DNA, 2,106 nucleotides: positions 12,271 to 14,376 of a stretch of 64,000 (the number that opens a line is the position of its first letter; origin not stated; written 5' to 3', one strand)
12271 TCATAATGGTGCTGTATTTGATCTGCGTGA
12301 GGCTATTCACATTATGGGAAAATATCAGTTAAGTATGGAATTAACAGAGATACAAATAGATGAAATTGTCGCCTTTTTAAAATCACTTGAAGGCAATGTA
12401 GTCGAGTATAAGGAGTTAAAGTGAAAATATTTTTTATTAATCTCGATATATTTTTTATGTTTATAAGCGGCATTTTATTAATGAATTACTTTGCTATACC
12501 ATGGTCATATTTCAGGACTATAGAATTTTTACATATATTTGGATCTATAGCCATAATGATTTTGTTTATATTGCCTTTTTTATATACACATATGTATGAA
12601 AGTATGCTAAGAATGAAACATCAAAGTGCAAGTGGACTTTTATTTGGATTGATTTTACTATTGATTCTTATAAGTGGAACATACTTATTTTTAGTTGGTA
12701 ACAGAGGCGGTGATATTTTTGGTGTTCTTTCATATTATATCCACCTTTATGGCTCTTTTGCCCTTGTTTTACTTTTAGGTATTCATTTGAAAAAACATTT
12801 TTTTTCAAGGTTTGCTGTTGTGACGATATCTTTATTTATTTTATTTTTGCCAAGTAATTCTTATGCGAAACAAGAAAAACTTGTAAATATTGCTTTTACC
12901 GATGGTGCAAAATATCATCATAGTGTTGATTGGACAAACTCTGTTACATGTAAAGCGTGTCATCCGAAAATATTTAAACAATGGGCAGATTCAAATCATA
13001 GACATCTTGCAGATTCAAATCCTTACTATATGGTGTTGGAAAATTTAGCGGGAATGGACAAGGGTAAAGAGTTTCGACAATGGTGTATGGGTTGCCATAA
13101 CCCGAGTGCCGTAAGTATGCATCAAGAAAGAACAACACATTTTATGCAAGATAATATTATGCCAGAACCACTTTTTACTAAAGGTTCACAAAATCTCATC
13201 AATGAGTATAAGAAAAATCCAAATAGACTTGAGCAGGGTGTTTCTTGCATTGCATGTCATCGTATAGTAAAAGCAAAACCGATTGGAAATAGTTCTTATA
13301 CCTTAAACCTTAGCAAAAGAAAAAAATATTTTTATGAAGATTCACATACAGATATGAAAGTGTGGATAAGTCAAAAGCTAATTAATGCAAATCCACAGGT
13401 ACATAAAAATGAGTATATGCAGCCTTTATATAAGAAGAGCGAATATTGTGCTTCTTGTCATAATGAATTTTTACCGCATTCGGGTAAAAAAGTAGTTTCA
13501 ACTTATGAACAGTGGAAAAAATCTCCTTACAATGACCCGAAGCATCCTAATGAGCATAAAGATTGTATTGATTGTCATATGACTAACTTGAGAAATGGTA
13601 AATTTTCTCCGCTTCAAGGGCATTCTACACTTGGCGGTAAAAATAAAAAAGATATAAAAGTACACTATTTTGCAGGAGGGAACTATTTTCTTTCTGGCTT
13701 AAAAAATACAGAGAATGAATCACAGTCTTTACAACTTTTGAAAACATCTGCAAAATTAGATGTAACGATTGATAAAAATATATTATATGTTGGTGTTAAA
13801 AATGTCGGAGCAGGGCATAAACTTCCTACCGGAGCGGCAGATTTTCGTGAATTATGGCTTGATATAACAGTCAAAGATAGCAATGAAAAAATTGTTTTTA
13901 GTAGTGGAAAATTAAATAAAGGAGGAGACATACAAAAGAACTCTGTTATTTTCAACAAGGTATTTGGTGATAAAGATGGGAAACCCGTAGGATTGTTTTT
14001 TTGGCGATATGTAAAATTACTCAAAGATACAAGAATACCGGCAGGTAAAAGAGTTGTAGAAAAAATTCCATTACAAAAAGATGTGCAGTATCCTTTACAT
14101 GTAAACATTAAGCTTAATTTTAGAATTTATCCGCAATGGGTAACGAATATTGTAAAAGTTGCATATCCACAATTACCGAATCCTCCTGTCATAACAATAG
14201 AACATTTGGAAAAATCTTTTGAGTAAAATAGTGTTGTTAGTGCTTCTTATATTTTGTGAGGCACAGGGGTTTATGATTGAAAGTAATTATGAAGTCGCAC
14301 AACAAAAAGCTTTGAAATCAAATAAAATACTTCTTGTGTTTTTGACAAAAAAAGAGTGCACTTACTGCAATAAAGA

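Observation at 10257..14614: Candidate undescribed periplasmic redox system: sirC / 125 aa / 3-heme peroxidase / (4TM + pentaheme) / thioredoxin-like operon under the FNR-type box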

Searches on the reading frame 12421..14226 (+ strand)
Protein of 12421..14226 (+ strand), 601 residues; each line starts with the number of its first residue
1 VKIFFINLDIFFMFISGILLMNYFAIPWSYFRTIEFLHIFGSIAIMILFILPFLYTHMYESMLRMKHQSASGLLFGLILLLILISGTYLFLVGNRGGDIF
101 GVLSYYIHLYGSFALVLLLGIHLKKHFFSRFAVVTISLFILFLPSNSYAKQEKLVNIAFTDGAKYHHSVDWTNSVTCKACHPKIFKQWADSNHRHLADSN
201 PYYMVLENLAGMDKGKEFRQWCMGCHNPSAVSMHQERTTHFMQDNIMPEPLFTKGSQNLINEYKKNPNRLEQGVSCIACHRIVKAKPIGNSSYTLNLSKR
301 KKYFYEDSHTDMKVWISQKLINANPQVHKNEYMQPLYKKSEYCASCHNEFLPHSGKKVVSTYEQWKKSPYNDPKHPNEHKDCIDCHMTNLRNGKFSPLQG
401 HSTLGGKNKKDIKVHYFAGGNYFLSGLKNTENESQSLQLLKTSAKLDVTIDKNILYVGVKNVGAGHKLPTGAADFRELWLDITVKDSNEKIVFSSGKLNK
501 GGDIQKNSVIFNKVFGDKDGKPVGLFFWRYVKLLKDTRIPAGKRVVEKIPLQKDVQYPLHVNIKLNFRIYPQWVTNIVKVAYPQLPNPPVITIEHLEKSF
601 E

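Call 3: search_protein_families(library=pfam, proteins=[window:12421-14226:+], max_evalue=0.01)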
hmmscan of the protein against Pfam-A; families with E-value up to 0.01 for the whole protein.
window:12421-14226:+ (601 aa): 3 families
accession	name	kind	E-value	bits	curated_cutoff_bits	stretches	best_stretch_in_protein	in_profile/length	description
PF13435.11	Cytochrome_C554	-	2.1e-08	35.4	20.8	1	176-230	1-59/84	Cytochrome c554 and c-prime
PF14522.11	Cytochrome_C7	-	2e-07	31.2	24.8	1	165-233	3-55/67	Cytochrome c7 and related cytochrome c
PF22113.1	Mtrc-MtrF_II-IV_dom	-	0.0006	19.8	30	1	217-389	27-166/176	Outer membrane cytochrome MtrC/MtrF-like, domains II/IV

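Call 4: search_protein_families(library=ncbifam, proteins=[window:12421-14226:+], max_evalue=0.01)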
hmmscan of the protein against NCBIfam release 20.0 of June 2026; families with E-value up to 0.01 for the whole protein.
window:12421-14226:+ (601 aa): 3 families
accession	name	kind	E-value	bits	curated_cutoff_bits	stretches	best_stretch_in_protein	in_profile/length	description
NF040886.1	cyt_C_like_Sec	equivalog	7.1e-14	51.2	250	1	161-575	32-408/423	multiheme c-type cytochrome (seleno)protein ExtKL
NF041198.1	UshA_like_PCGU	equivalog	0.001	17.7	275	1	161-281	395-509/519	UshA-like (seleno)protein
TIGR04257.1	nanowire_3heme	domain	0.0012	18.9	40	0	162-195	12-44/75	c(7)-type cytochrome triheme domain-containing protein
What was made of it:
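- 12889..14226 (+): mhc601 periplasmic pentahaem domain with a C-terminal beta-sandwich (PHC / ExtKL / T. tepidum c552 fold). The five CxxCH lie at 12949, 13084, 13246, 13447 and 13564. NCBIfam ExtKL scores 7e-14 (call 4).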

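Call 9: find_encoding_contigs(protein=window:12421-14226:+, flank=10000, max_places=4)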
Protein window:12421-14226:+ (601 aa): no gene with exactly this product is on record in the collection.

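Call 10: find_homologous_proteins(query=window:12421-14226:+)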
Query window:12421-14226:+ (601 aa): 338 proteins with E <= 0.001 among 8000 candidates; the best 120 are listed.
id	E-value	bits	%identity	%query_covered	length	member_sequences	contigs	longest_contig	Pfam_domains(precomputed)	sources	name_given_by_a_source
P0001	0.0e+0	1409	100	100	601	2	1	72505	PF13435.12,PF14522.12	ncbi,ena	-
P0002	0.0e+0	1153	80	100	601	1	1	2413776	PF13435.12,PF14522.12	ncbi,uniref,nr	ncbi:cytochrome c family protein [Sulfurimonas sp. SWIR-19]|uniref:cytochrome c family protein n=1 T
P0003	0.0e+0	1152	79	100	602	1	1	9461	PF13435.12,PF14522.12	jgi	jgi:hypothetical protein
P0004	0.0e+0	1151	79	100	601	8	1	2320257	PF13435.12,PF14522.12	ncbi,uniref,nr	ncbi:hypothetical protein FJR45_08380 [Sulfurimonas sediminis]|uniref:Cytochrome c-552/4 domain-cont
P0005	0.0e+0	1148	79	100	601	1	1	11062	PF13435.12,PF14522.12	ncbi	ncbi:multiheme c-type cytochrome [Sulfurimonas sp.]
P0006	0.0e+0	1148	79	100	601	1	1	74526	PF13435.12,PF14522.12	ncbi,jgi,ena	-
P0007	0.0e+0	1136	79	100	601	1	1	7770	PF13435.12,PF14522.12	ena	-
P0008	0.0e+0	1136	79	100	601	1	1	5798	PF13435.12,PF14522.12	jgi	-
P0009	0.0e+0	1132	78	100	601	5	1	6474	PF13435.12,PF14522.12,PF22113.2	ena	-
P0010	0.0e+0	1131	79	100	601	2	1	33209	PF13435.12,PF14522.12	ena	-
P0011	0.0e+0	1124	77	100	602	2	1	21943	PF13435.12,PF14522.12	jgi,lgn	jgi:hypothetical protein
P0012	0.0e+0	1121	78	100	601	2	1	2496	PF13435.12,PF14522.12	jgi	-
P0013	0.0e+0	1110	76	100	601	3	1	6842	PF13435.12,PF14522.12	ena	-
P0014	0.0e+0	1109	76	100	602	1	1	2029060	PF13435.12,PF14522.12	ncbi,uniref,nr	ncbi:multiheme c-type cytochrome [Sulfurimonas paralvinellae]|uniref:Cytochrome c-552/4 domain-conta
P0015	0.0e+0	1086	75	100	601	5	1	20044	PF13435.12,PF14522.12,PF22113.2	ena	-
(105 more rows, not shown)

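Call 12: find_related_loci(query=A1, collection=genome_contigs, flank=10000)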
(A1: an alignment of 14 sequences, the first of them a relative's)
Query A1 (601 aa) in genome_contigs; peptide patterns used: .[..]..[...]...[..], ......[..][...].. (x = any residue, [..] = any of these).
163 stretches matched a pattern; 107 encode a relative of the query (tblastn E <= 1e-3); the best 80 are kept; 80 distinct loci.
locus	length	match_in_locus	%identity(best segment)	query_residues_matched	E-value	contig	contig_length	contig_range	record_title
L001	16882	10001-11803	79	1-601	0e+0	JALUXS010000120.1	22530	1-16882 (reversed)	MAG: Sulfurimonas sp. isolate 131-447_metabat2_scaf2bin.029_VB 131-447_scaffold_980_c1, whole genome shotgun sequence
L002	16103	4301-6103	78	1-601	0e+0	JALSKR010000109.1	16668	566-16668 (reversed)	MAG: Sulfurimonas sp. isolate 355-202_metabat1_scaf2bin.004 355-202_scaffold_2414_c1, whole genome shotgun sequence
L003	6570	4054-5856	79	1-601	0e+0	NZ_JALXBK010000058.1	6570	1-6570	MAG: Sulfurimonas sp. isolate T2_metabat2_scaf2bin.095 T2_NODE_20639_length_6570_cov_4.110663, whole genome shotgun sequ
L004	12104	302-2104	79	1-601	0e+0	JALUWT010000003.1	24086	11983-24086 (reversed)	MAG: Sulfurimonas sp. isolate 131-447_maxbin2_scaf2bin.089 131-447_scaffold_1059_c1, whole genome shotgun sequence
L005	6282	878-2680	78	1-601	0e+0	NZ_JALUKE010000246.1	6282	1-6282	MAG: Sulfurimonas sp. isolate S144_metabat2_scaf2bin.091 S144_NODE_9475_length_6282_cov_3.395451, whole genome shotgun s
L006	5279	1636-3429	79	1-598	0e+0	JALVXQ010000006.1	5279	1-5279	MAG: Sulfurimonas sp. isolate M10_metabat2_scaf2bin.127 M10_NODE_10505_length_5279_cov_2.934394, whole genome shotgun se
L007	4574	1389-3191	75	1-601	0e+0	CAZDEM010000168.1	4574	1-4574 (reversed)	MAG TPA_asm: uncultured Sulfurimonas sp. isolate binchicken_co64_43 genome assembly, contig: NODE_12146_length_4574_cov_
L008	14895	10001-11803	67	1-601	0e+0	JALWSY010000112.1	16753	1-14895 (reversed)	MAG: Sulfurimonas sp. isolate M2_metabat2_scaf2bin.117 M2_NODE_3789_length_16753_cov_3.844340, whole genome shotgun sequ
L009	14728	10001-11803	68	1-601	0e+0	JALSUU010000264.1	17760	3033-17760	MAG: Sulfurimonas sp. isolate S010_metabat1_scaf2bin.003 S010_NODE_823_length_17760_cov_41.020303, whole genome shotgun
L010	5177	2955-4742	60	6-600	0e+0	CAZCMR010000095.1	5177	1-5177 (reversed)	MAG TPA_asm: uncultured Sulfurimonas sp. isolate binchicken_co36_136 genome assembly, contig: NODE_12130_length_5177_cov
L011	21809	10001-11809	59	1-600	0e+0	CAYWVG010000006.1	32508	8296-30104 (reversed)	MAG TPA_asm: uncultured Sulfurimonas sp. isolate binchicken_co173_926 genome assembly, contig: NODE_4643_length_32508_co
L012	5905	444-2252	59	1-600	0e+0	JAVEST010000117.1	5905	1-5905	MAG: Sulfurimonas sp. isolate BF1_67 scaffold_18642_c1_biofilm_2017, whole genome shotgun sequence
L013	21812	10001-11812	57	1-601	0e+0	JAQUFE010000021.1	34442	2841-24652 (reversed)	MAG: Sulfurimonas sp. isolate STCSWMC_194 NODE_2630_length_34442_cov_11.570071_ST_CSWMC, whole genome shotgun sequence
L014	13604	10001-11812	56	1-600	0e+0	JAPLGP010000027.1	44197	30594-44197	MAG: Campylobacterales bacterium isolate LacPavin_0818_WC45_MAG_34_15 LacPavin_0818_WC45_scaffold_80676, whole genome sh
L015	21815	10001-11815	58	1-598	0e+0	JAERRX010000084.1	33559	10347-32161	MAG: Sulfurimonas sp. isolate G18 c_000000024631, whole genome shotgun sequence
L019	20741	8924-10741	55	1-600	0e+0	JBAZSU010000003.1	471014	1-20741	MAG: Sulfurimonas sp. isolate SO_2017_GW1_182 NODE_128_length_471014_cov_9.258459_OW334_2017, whole genome shotgun seque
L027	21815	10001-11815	56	1-600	0e+0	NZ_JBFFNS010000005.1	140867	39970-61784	MAG: Sulfurimonas sp. isolate Mix_mud18.2022.04.8 k141_829840_length_140867_cov_80.2870, whole genome shotgun sequence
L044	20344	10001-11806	52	1-601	0e+0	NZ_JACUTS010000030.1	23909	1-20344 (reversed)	MAG: Sulfurimonas sp. isolate Kmv11 NODE_995_length_23909_cov_258.365222, whole genome shotgun sequence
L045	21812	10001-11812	53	1-601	0e+0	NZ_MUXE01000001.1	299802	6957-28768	Arcobacter caeni strain RW17-10 NODE_1_length_299802_cov_42.8672_ID_2049, whole genome shotgun sequence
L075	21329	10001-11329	58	157-600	5e-174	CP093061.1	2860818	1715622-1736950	MAG: Arcobacter sp. isolate MAG-3 chromosome, complete genome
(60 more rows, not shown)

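Call 17: search_protein_families(library=pfam, proteins=[L075:7967-11335:+, L075:5804-7822:+, L075:4490-5707:+, L045:7923-8225:+, L045:8226-8690:+, L045:8772-10004:+, L045:11837-12541:-, L045:12541-14430:-, L045:14440-15900:-, L045:6311-7834:-], max_evalue=0.001)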
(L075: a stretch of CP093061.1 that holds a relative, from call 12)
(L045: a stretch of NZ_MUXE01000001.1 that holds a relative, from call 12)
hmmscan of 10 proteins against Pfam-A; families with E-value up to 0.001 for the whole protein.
L075:7967-11335:+ (1122 aa): 9 families
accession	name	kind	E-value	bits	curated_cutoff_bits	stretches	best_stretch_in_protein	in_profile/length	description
PF13435.11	Cytochrome_C554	-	1.9e-08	35.6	20.8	0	698-760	1-68/84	Cytochrome c554 and c-prime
PF14522.11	Cytochrome_C7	-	2.3e-07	31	24.8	0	687-798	6-66/67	Cytochrome c7 and related cytochrome c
PF25174.1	Beta-prop_THOC3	-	3.5e-06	26.7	305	1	178-340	94-256/272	THOC3 beta-propeller domain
PF22113.1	Mtrc-MtrF_II-IV_dom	-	1.1e-05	25.4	30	0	740-907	28-165/176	Outer membrane cytochrome MtrC/MtrF-like, domains II/IV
PF03150.19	CCP_MauG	-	1.2e-05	26.4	25.6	0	571-664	17-101/149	Di-haem cytochrome c peroxidase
PF13442.11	Cytochrome_CBB3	-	1.9e-05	25.3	27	0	855-885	9-33/68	Cytochrome C oxidase, cbb3-type, subunit III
PF02239.22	Cytochrom_D1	-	3.2e-05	23.1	25.5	1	180-314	43-187/368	Cytochrome D1 heme domain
PF03264.19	Cytochrom_NNT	-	0.00082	19.6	24.1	0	837-906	103-165/174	NapC/NirT cytochrome c family, N-terminal region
PF09699.15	Paired_CXXCH_1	-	0.00082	19.5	20.6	0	744-753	9-18/41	Doubled CXXCH motif (Paired_CXXCH_1)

L075:5804-7822:+ (672 aa): 0 families

L075:4490-5707:+ (405 aa): 1 family
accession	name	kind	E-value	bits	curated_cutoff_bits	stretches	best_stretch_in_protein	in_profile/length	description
PF13231.12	PMT_2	-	0.00019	22.1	26.1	1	62-197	13-153/160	Dolichyl-phosphate-mannose-protein mannosyltransferase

L045:7923-8225:+ (100 aa): 1 family
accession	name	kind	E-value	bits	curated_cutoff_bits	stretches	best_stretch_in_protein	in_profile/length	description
PF12823.12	DUF3817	-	2.6e-22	79.8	27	1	7-91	2-83/85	Domain of unknown function (DUF3817)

L045:8226-8690:+ (154 aa): 1 family
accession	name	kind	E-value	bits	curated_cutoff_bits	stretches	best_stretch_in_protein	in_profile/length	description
PF04238.17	DUF420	-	1.3e-15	58.2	30.5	1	17-151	3-130/130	Protein of unknown function (DUF420)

L045:8772-10004:+ (410 aa): 4 families
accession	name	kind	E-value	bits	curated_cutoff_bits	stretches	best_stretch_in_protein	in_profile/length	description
PF03150.19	CCP_MauG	-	1e-42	146.7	25.6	2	126-260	22-148/149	Di-haem cytochrome c peroxidase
PF00034.26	Cytochrom_C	-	2.7e-07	32.2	21.3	0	277-395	10-89/90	Cytochrome c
PF13442.11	Cytochrome_CBB3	-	0.00012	22.8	27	0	274-293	10-27/68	Cytochrome C oxidase, cbb3-type, subunit III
PF14522.11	Cytochrome_C7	-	0.00019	21.6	24.8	0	81-135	3-51/67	Cytochrome c7 and related cytochrome c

L045:11837-12541:- (234 aa): 3 families
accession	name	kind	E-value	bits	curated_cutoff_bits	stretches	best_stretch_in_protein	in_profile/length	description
PF00561.26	Abhydrolase_1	-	1.6e-11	44.8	25.8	1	29-102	50-116/245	alpha/beta hydrolase fold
PF12146.15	Hydrolase_4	-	6.1e-09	36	27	1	40-196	60-214/239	Serine aminopeptidase, S33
PF03096.20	Ndr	-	8.9e-06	25.1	23.3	1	35-169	78-215/283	Ndr family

L045:12541-14430:- (629 aa): 0 families

L045:14440-15900:- (486 aa): 5 families
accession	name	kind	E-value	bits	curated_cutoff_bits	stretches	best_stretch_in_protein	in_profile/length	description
PF02568.20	ThiI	-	1.9e-59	201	20.5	1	183-373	1-193/197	Thiamine biosynthesis protein (ThiI)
PF02926.22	THUMP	-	1e-09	39.1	20.6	1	94-163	3-75/84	THUMP domain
PF00581.25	Rhodanese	-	4e-06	27.6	22.2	1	410-484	8-92/102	Rhodanese-like domain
PF22025.1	ThiI_fer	-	8e-06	26.7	25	1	11-83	2-71/72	ThiI ferredoxin-like domain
PF06508.19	QueC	-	0.00015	21.8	22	0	188-227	2-40/210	Queuosine biosynthesis protein QueC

L045:6311-7834:- (507 aa): 3 families
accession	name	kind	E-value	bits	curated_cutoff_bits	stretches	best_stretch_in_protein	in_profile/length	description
PF02310.24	B12-binding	-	1.9e-18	66.9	32.1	1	14-125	6-118/121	B12 binding domain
PF13311.11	DUF4080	-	9.9e-18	65.4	22.9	1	362-502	3-149/188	Protein of unknown function (DUF4080)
PF04055.27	Radical_SAM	-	1.9e-12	48.1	29.5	1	175-329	5-161/166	Radical SAM superfamily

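Call 19: search_solved_structures(query=window:12421-14226:+, max_evalue=1, show_alignments=2)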
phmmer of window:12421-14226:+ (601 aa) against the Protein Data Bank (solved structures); distinct sequences matched with E-value up to 1: 6.
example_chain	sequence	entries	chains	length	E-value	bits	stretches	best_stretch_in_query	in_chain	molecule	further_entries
5ze8_A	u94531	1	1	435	0.0041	18.7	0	439-496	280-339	cytochrome c552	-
9uep_C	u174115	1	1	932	0.4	12.1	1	344-380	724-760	Aminopeptidase N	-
1bb8_A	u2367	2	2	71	0.51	11.8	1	494-555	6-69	INTEGRASE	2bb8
1b69_A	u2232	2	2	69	0.63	11.5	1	494-546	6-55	PROTEIN (INTEGRASE)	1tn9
1nml_A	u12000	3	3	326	0.85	11.1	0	316-374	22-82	di-haem cytochrome c peroxidase | Cytochrome c peroxidase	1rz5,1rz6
1oah_A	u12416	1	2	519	0.9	11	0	342-387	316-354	CYTOCHROME C NITRITE REDUCTASE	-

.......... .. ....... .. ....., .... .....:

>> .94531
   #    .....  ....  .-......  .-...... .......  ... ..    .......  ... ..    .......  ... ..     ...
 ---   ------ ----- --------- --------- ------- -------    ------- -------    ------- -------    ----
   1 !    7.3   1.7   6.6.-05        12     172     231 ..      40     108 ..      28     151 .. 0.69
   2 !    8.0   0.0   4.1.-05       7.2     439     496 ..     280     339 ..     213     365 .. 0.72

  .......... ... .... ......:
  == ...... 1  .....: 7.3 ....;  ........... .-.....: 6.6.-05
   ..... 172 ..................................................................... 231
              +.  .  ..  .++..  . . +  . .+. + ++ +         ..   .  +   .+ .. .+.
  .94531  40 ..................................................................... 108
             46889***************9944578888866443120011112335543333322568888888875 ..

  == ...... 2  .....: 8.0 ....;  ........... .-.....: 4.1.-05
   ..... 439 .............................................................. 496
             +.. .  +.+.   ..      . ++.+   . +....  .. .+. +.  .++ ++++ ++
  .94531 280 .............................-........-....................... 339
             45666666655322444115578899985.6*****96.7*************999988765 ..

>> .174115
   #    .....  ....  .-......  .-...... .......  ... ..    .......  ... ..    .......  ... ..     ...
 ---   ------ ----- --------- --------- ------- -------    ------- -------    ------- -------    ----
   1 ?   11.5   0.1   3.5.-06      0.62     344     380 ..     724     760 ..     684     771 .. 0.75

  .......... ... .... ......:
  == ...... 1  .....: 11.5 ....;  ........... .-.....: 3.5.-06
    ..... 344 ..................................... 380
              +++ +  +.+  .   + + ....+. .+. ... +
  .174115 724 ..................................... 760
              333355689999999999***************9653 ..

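Call 28: search_protein_families(library=pfam, proteins=[L019:6015-6449:+, L019:6498-7415:+, L044:6751-7929:+, L044:5622-6758:+, L044:12194-12808:-, L044:12809-13336:-, L044:13339-15438:-, L027:3003-4208:-, L027:6032-6811:+, L027:6811-7731:+], max_evalue=0.001)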
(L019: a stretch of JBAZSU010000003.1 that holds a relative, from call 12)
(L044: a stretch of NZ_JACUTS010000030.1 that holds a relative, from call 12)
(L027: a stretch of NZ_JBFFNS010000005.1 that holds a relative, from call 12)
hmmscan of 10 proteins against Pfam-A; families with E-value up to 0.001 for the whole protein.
L019:6015-6449:+ (144 aa): 2 families
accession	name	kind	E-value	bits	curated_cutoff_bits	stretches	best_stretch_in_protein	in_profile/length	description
PF05433.20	Rick_17kDa_Anti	-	1.3e-07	31.8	24.2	1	56-95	2-42/43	Glycine zipper 2TM domain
PF13488.11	Gly-zipper_Omp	-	0.00029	21.1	25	1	60-98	2-41/46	Glycine zipper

L019:6498-7415:+ (305 aa): 2 families
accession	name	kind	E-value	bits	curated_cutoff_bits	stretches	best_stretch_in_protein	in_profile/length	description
PF02833.19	DHHA2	-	3e-36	125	27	1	180-302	1-124/126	DHHA2 domain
PF01368.27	DHH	-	4.3e-16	59.8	28.1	1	4-143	3-125/125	DHH family, N-terminal domain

L044:6751-7929:+ (392 aa): 1 family
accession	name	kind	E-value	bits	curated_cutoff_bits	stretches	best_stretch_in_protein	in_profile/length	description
PF01960.23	ArgJ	-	1.2e-131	439.3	32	1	19-392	2-377/377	ArgJ family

L044:5622-6758:+ (378 aa): 3 families
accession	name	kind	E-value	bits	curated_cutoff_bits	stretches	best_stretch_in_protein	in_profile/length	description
PF02254.24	TrkA_N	-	2.4e-18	67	23.8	1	139-261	1-116/116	TrkA-N domain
PF02080.26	TrkA_C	-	7.1e-13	48.7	27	1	295-366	1-70/71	TrkA-C domain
PF07885.22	Ion_trans_2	-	2.2e-07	31.1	22.5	1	41-114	3-77/79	Ion channel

L044:12194-12808:- (204 aa): 1 family
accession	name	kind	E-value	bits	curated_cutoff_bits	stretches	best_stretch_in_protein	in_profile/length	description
PF03458.18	Gly_transporter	-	1.3e-37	127.9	23.5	2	95-164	2-73/78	Glycine transporter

L044:12809-13336:- (175 aa): 3 families
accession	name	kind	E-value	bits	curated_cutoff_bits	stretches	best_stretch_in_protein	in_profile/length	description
PF00132.30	Hexapep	-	8.6e-21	73.1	27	3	95-130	1-36/36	Bacterial transferase hexapeptide (six repeats)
PF14602.12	Hexapep_2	-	4e-07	30.1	27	1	97-130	3-34/34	Hexapeptide repeat of succinyl-transferase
PF25084.1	LbH_EIF2B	-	1.9e-06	28.3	54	1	78-133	38-92/105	EIF2B subunit epsilon LbH domain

L044:13339-15438:- (699 aa): 5 families
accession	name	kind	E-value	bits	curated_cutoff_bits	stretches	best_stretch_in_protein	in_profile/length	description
PF17941.7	PP_kinase_C_1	-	7e-75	250.6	25.7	1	326-491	1-166/167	Polyphosphate kinase C-terminal domain 1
PF13090.12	PP_kinase_C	-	2.3e-62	209.9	25.8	1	498-664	1-171/172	Polyphosphate kinase C-terminal domain 2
PF02503.22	PP_kinase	-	4.7e-57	193.1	31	1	124-299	2-183/183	Polyphosphate kinase middle domain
PF13089.11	PP_kinase_N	-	7.7e-37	126.3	23.8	1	10-114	1-106/107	Polyphosphate kinase N-terminal domain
PF13091.12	PLDc_2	-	3.1e-11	43.7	27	2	363-484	11-129/132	PLD-like domain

L027:3003-4208:- (401 aa): 1 family
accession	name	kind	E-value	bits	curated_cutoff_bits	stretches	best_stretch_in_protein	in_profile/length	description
PF07690.21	MFS_1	-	2.8e-19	69.7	33.4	2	234-394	5-166/347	Major Facilitator Superfamily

L027:6032-6811:+ (259 aa): 6 families
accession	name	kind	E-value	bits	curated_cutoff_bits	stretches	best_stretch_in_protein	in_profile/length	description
PF00106.31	adh_short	-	7.3e-43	146.8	26.6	1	1-171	12-188/195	short chain dehydrogenase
PF13561.12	adh_short_C2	-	2.7e-33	116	27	1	2-174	9-185/236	Enoyl-(Acyl carrier protein) reductase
PF08659.16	KR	-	4.5e-05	23.9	22.6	1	22-143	44-160/180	KR domain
PF08643.16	DUF1776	-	4.6e-05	23.4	25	1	3-173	18-205/294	Fungal family of unknown function (DUF1776)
PF23441.1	SDR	-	0.00037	20.4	27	1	51-182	81-211/258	SDR-like rossmann domain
PF01370.27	Epimerase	-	0.001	19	20.9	0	1-103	10-103/240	NAD dependent epimerase/dehydratase family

L027:6811-7731:+ (306 aa): 2 families
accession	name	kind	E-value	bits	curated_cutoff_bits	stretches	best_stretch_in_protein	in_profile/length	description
PF12833.13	HTH_18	-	3.3e-19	69.4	33.6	1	228-305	2-79/80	Helix-turn-helix domain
PF00165.29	HTH_AraC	-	2.2e-09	37.7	26.6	1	269-300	7-37/42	Bacterial regulatory helix-turn-helix proteins, AraC family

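Call 44: search_protein_families(library=pfam, proteins=[L075:8480-9950:+], max_evalue=10)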
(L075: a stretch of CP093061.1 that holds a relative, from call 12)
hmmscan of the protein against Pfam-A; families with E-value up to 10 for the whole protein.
L075:8480-9950:+ (490 aa): 12 families
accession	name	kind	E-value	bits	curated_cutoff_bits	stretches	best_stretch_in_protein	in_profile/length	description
PF25174.1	Beta-prop_THOC3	-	1.1e-06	28.3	305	1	12-168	99-255/272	THOC3 beta-propeller domain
PF02239.22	Cytochrom_D1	-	2.4e-06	26.8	25.5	2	10-141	44-185/368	Cytochrome D1 heme domain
PF25175.1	Beta-prop_WDR5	-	0.001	18.8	250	1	32-165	43-175/296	WDR5 beta-propeller domain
PF21783.3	YNCE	-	0.0011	18.9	27.1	1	6-155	74-227/339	YNCE-like beta-propeller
PF01436.27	NHL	-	0.0016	18.9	20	1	129-143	4-18/28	NHL repeat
PF23414.1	Beta-prop_EML_2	-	0.0048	16.7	90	1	73-168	28-124/266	Echinoderm microtubule-associated protein second beta-propeller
PF24814.1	WD40_Prp19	-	0.0098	15.4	320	1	13-170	103-262/281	Prp19 WD40 domain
PF12894.13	ANAPC4_WD40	-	0.018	15.7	22.9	1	116-169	25-81/91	Anaphase-promoting complex subunit 4 WD40 domain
PF24796.1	WDR55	-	0.057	12.9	200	1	74-177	42-141/296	WDR55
PF24807.1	WD40_CDC20-Fz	-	0.084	12.6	200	1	45-168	53-177/292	CDC20/Fizzy WD40 domain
PF03150.19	CCP_MauG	-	0.093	13.8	25.6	1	400-487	17-95/149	Di-haem cytochrome c peroxidase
PF24817.1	WD40_WDHD1_1st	-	0.1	12.2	109.9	1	8-172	12-174/291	WDHD1 first WD40 domain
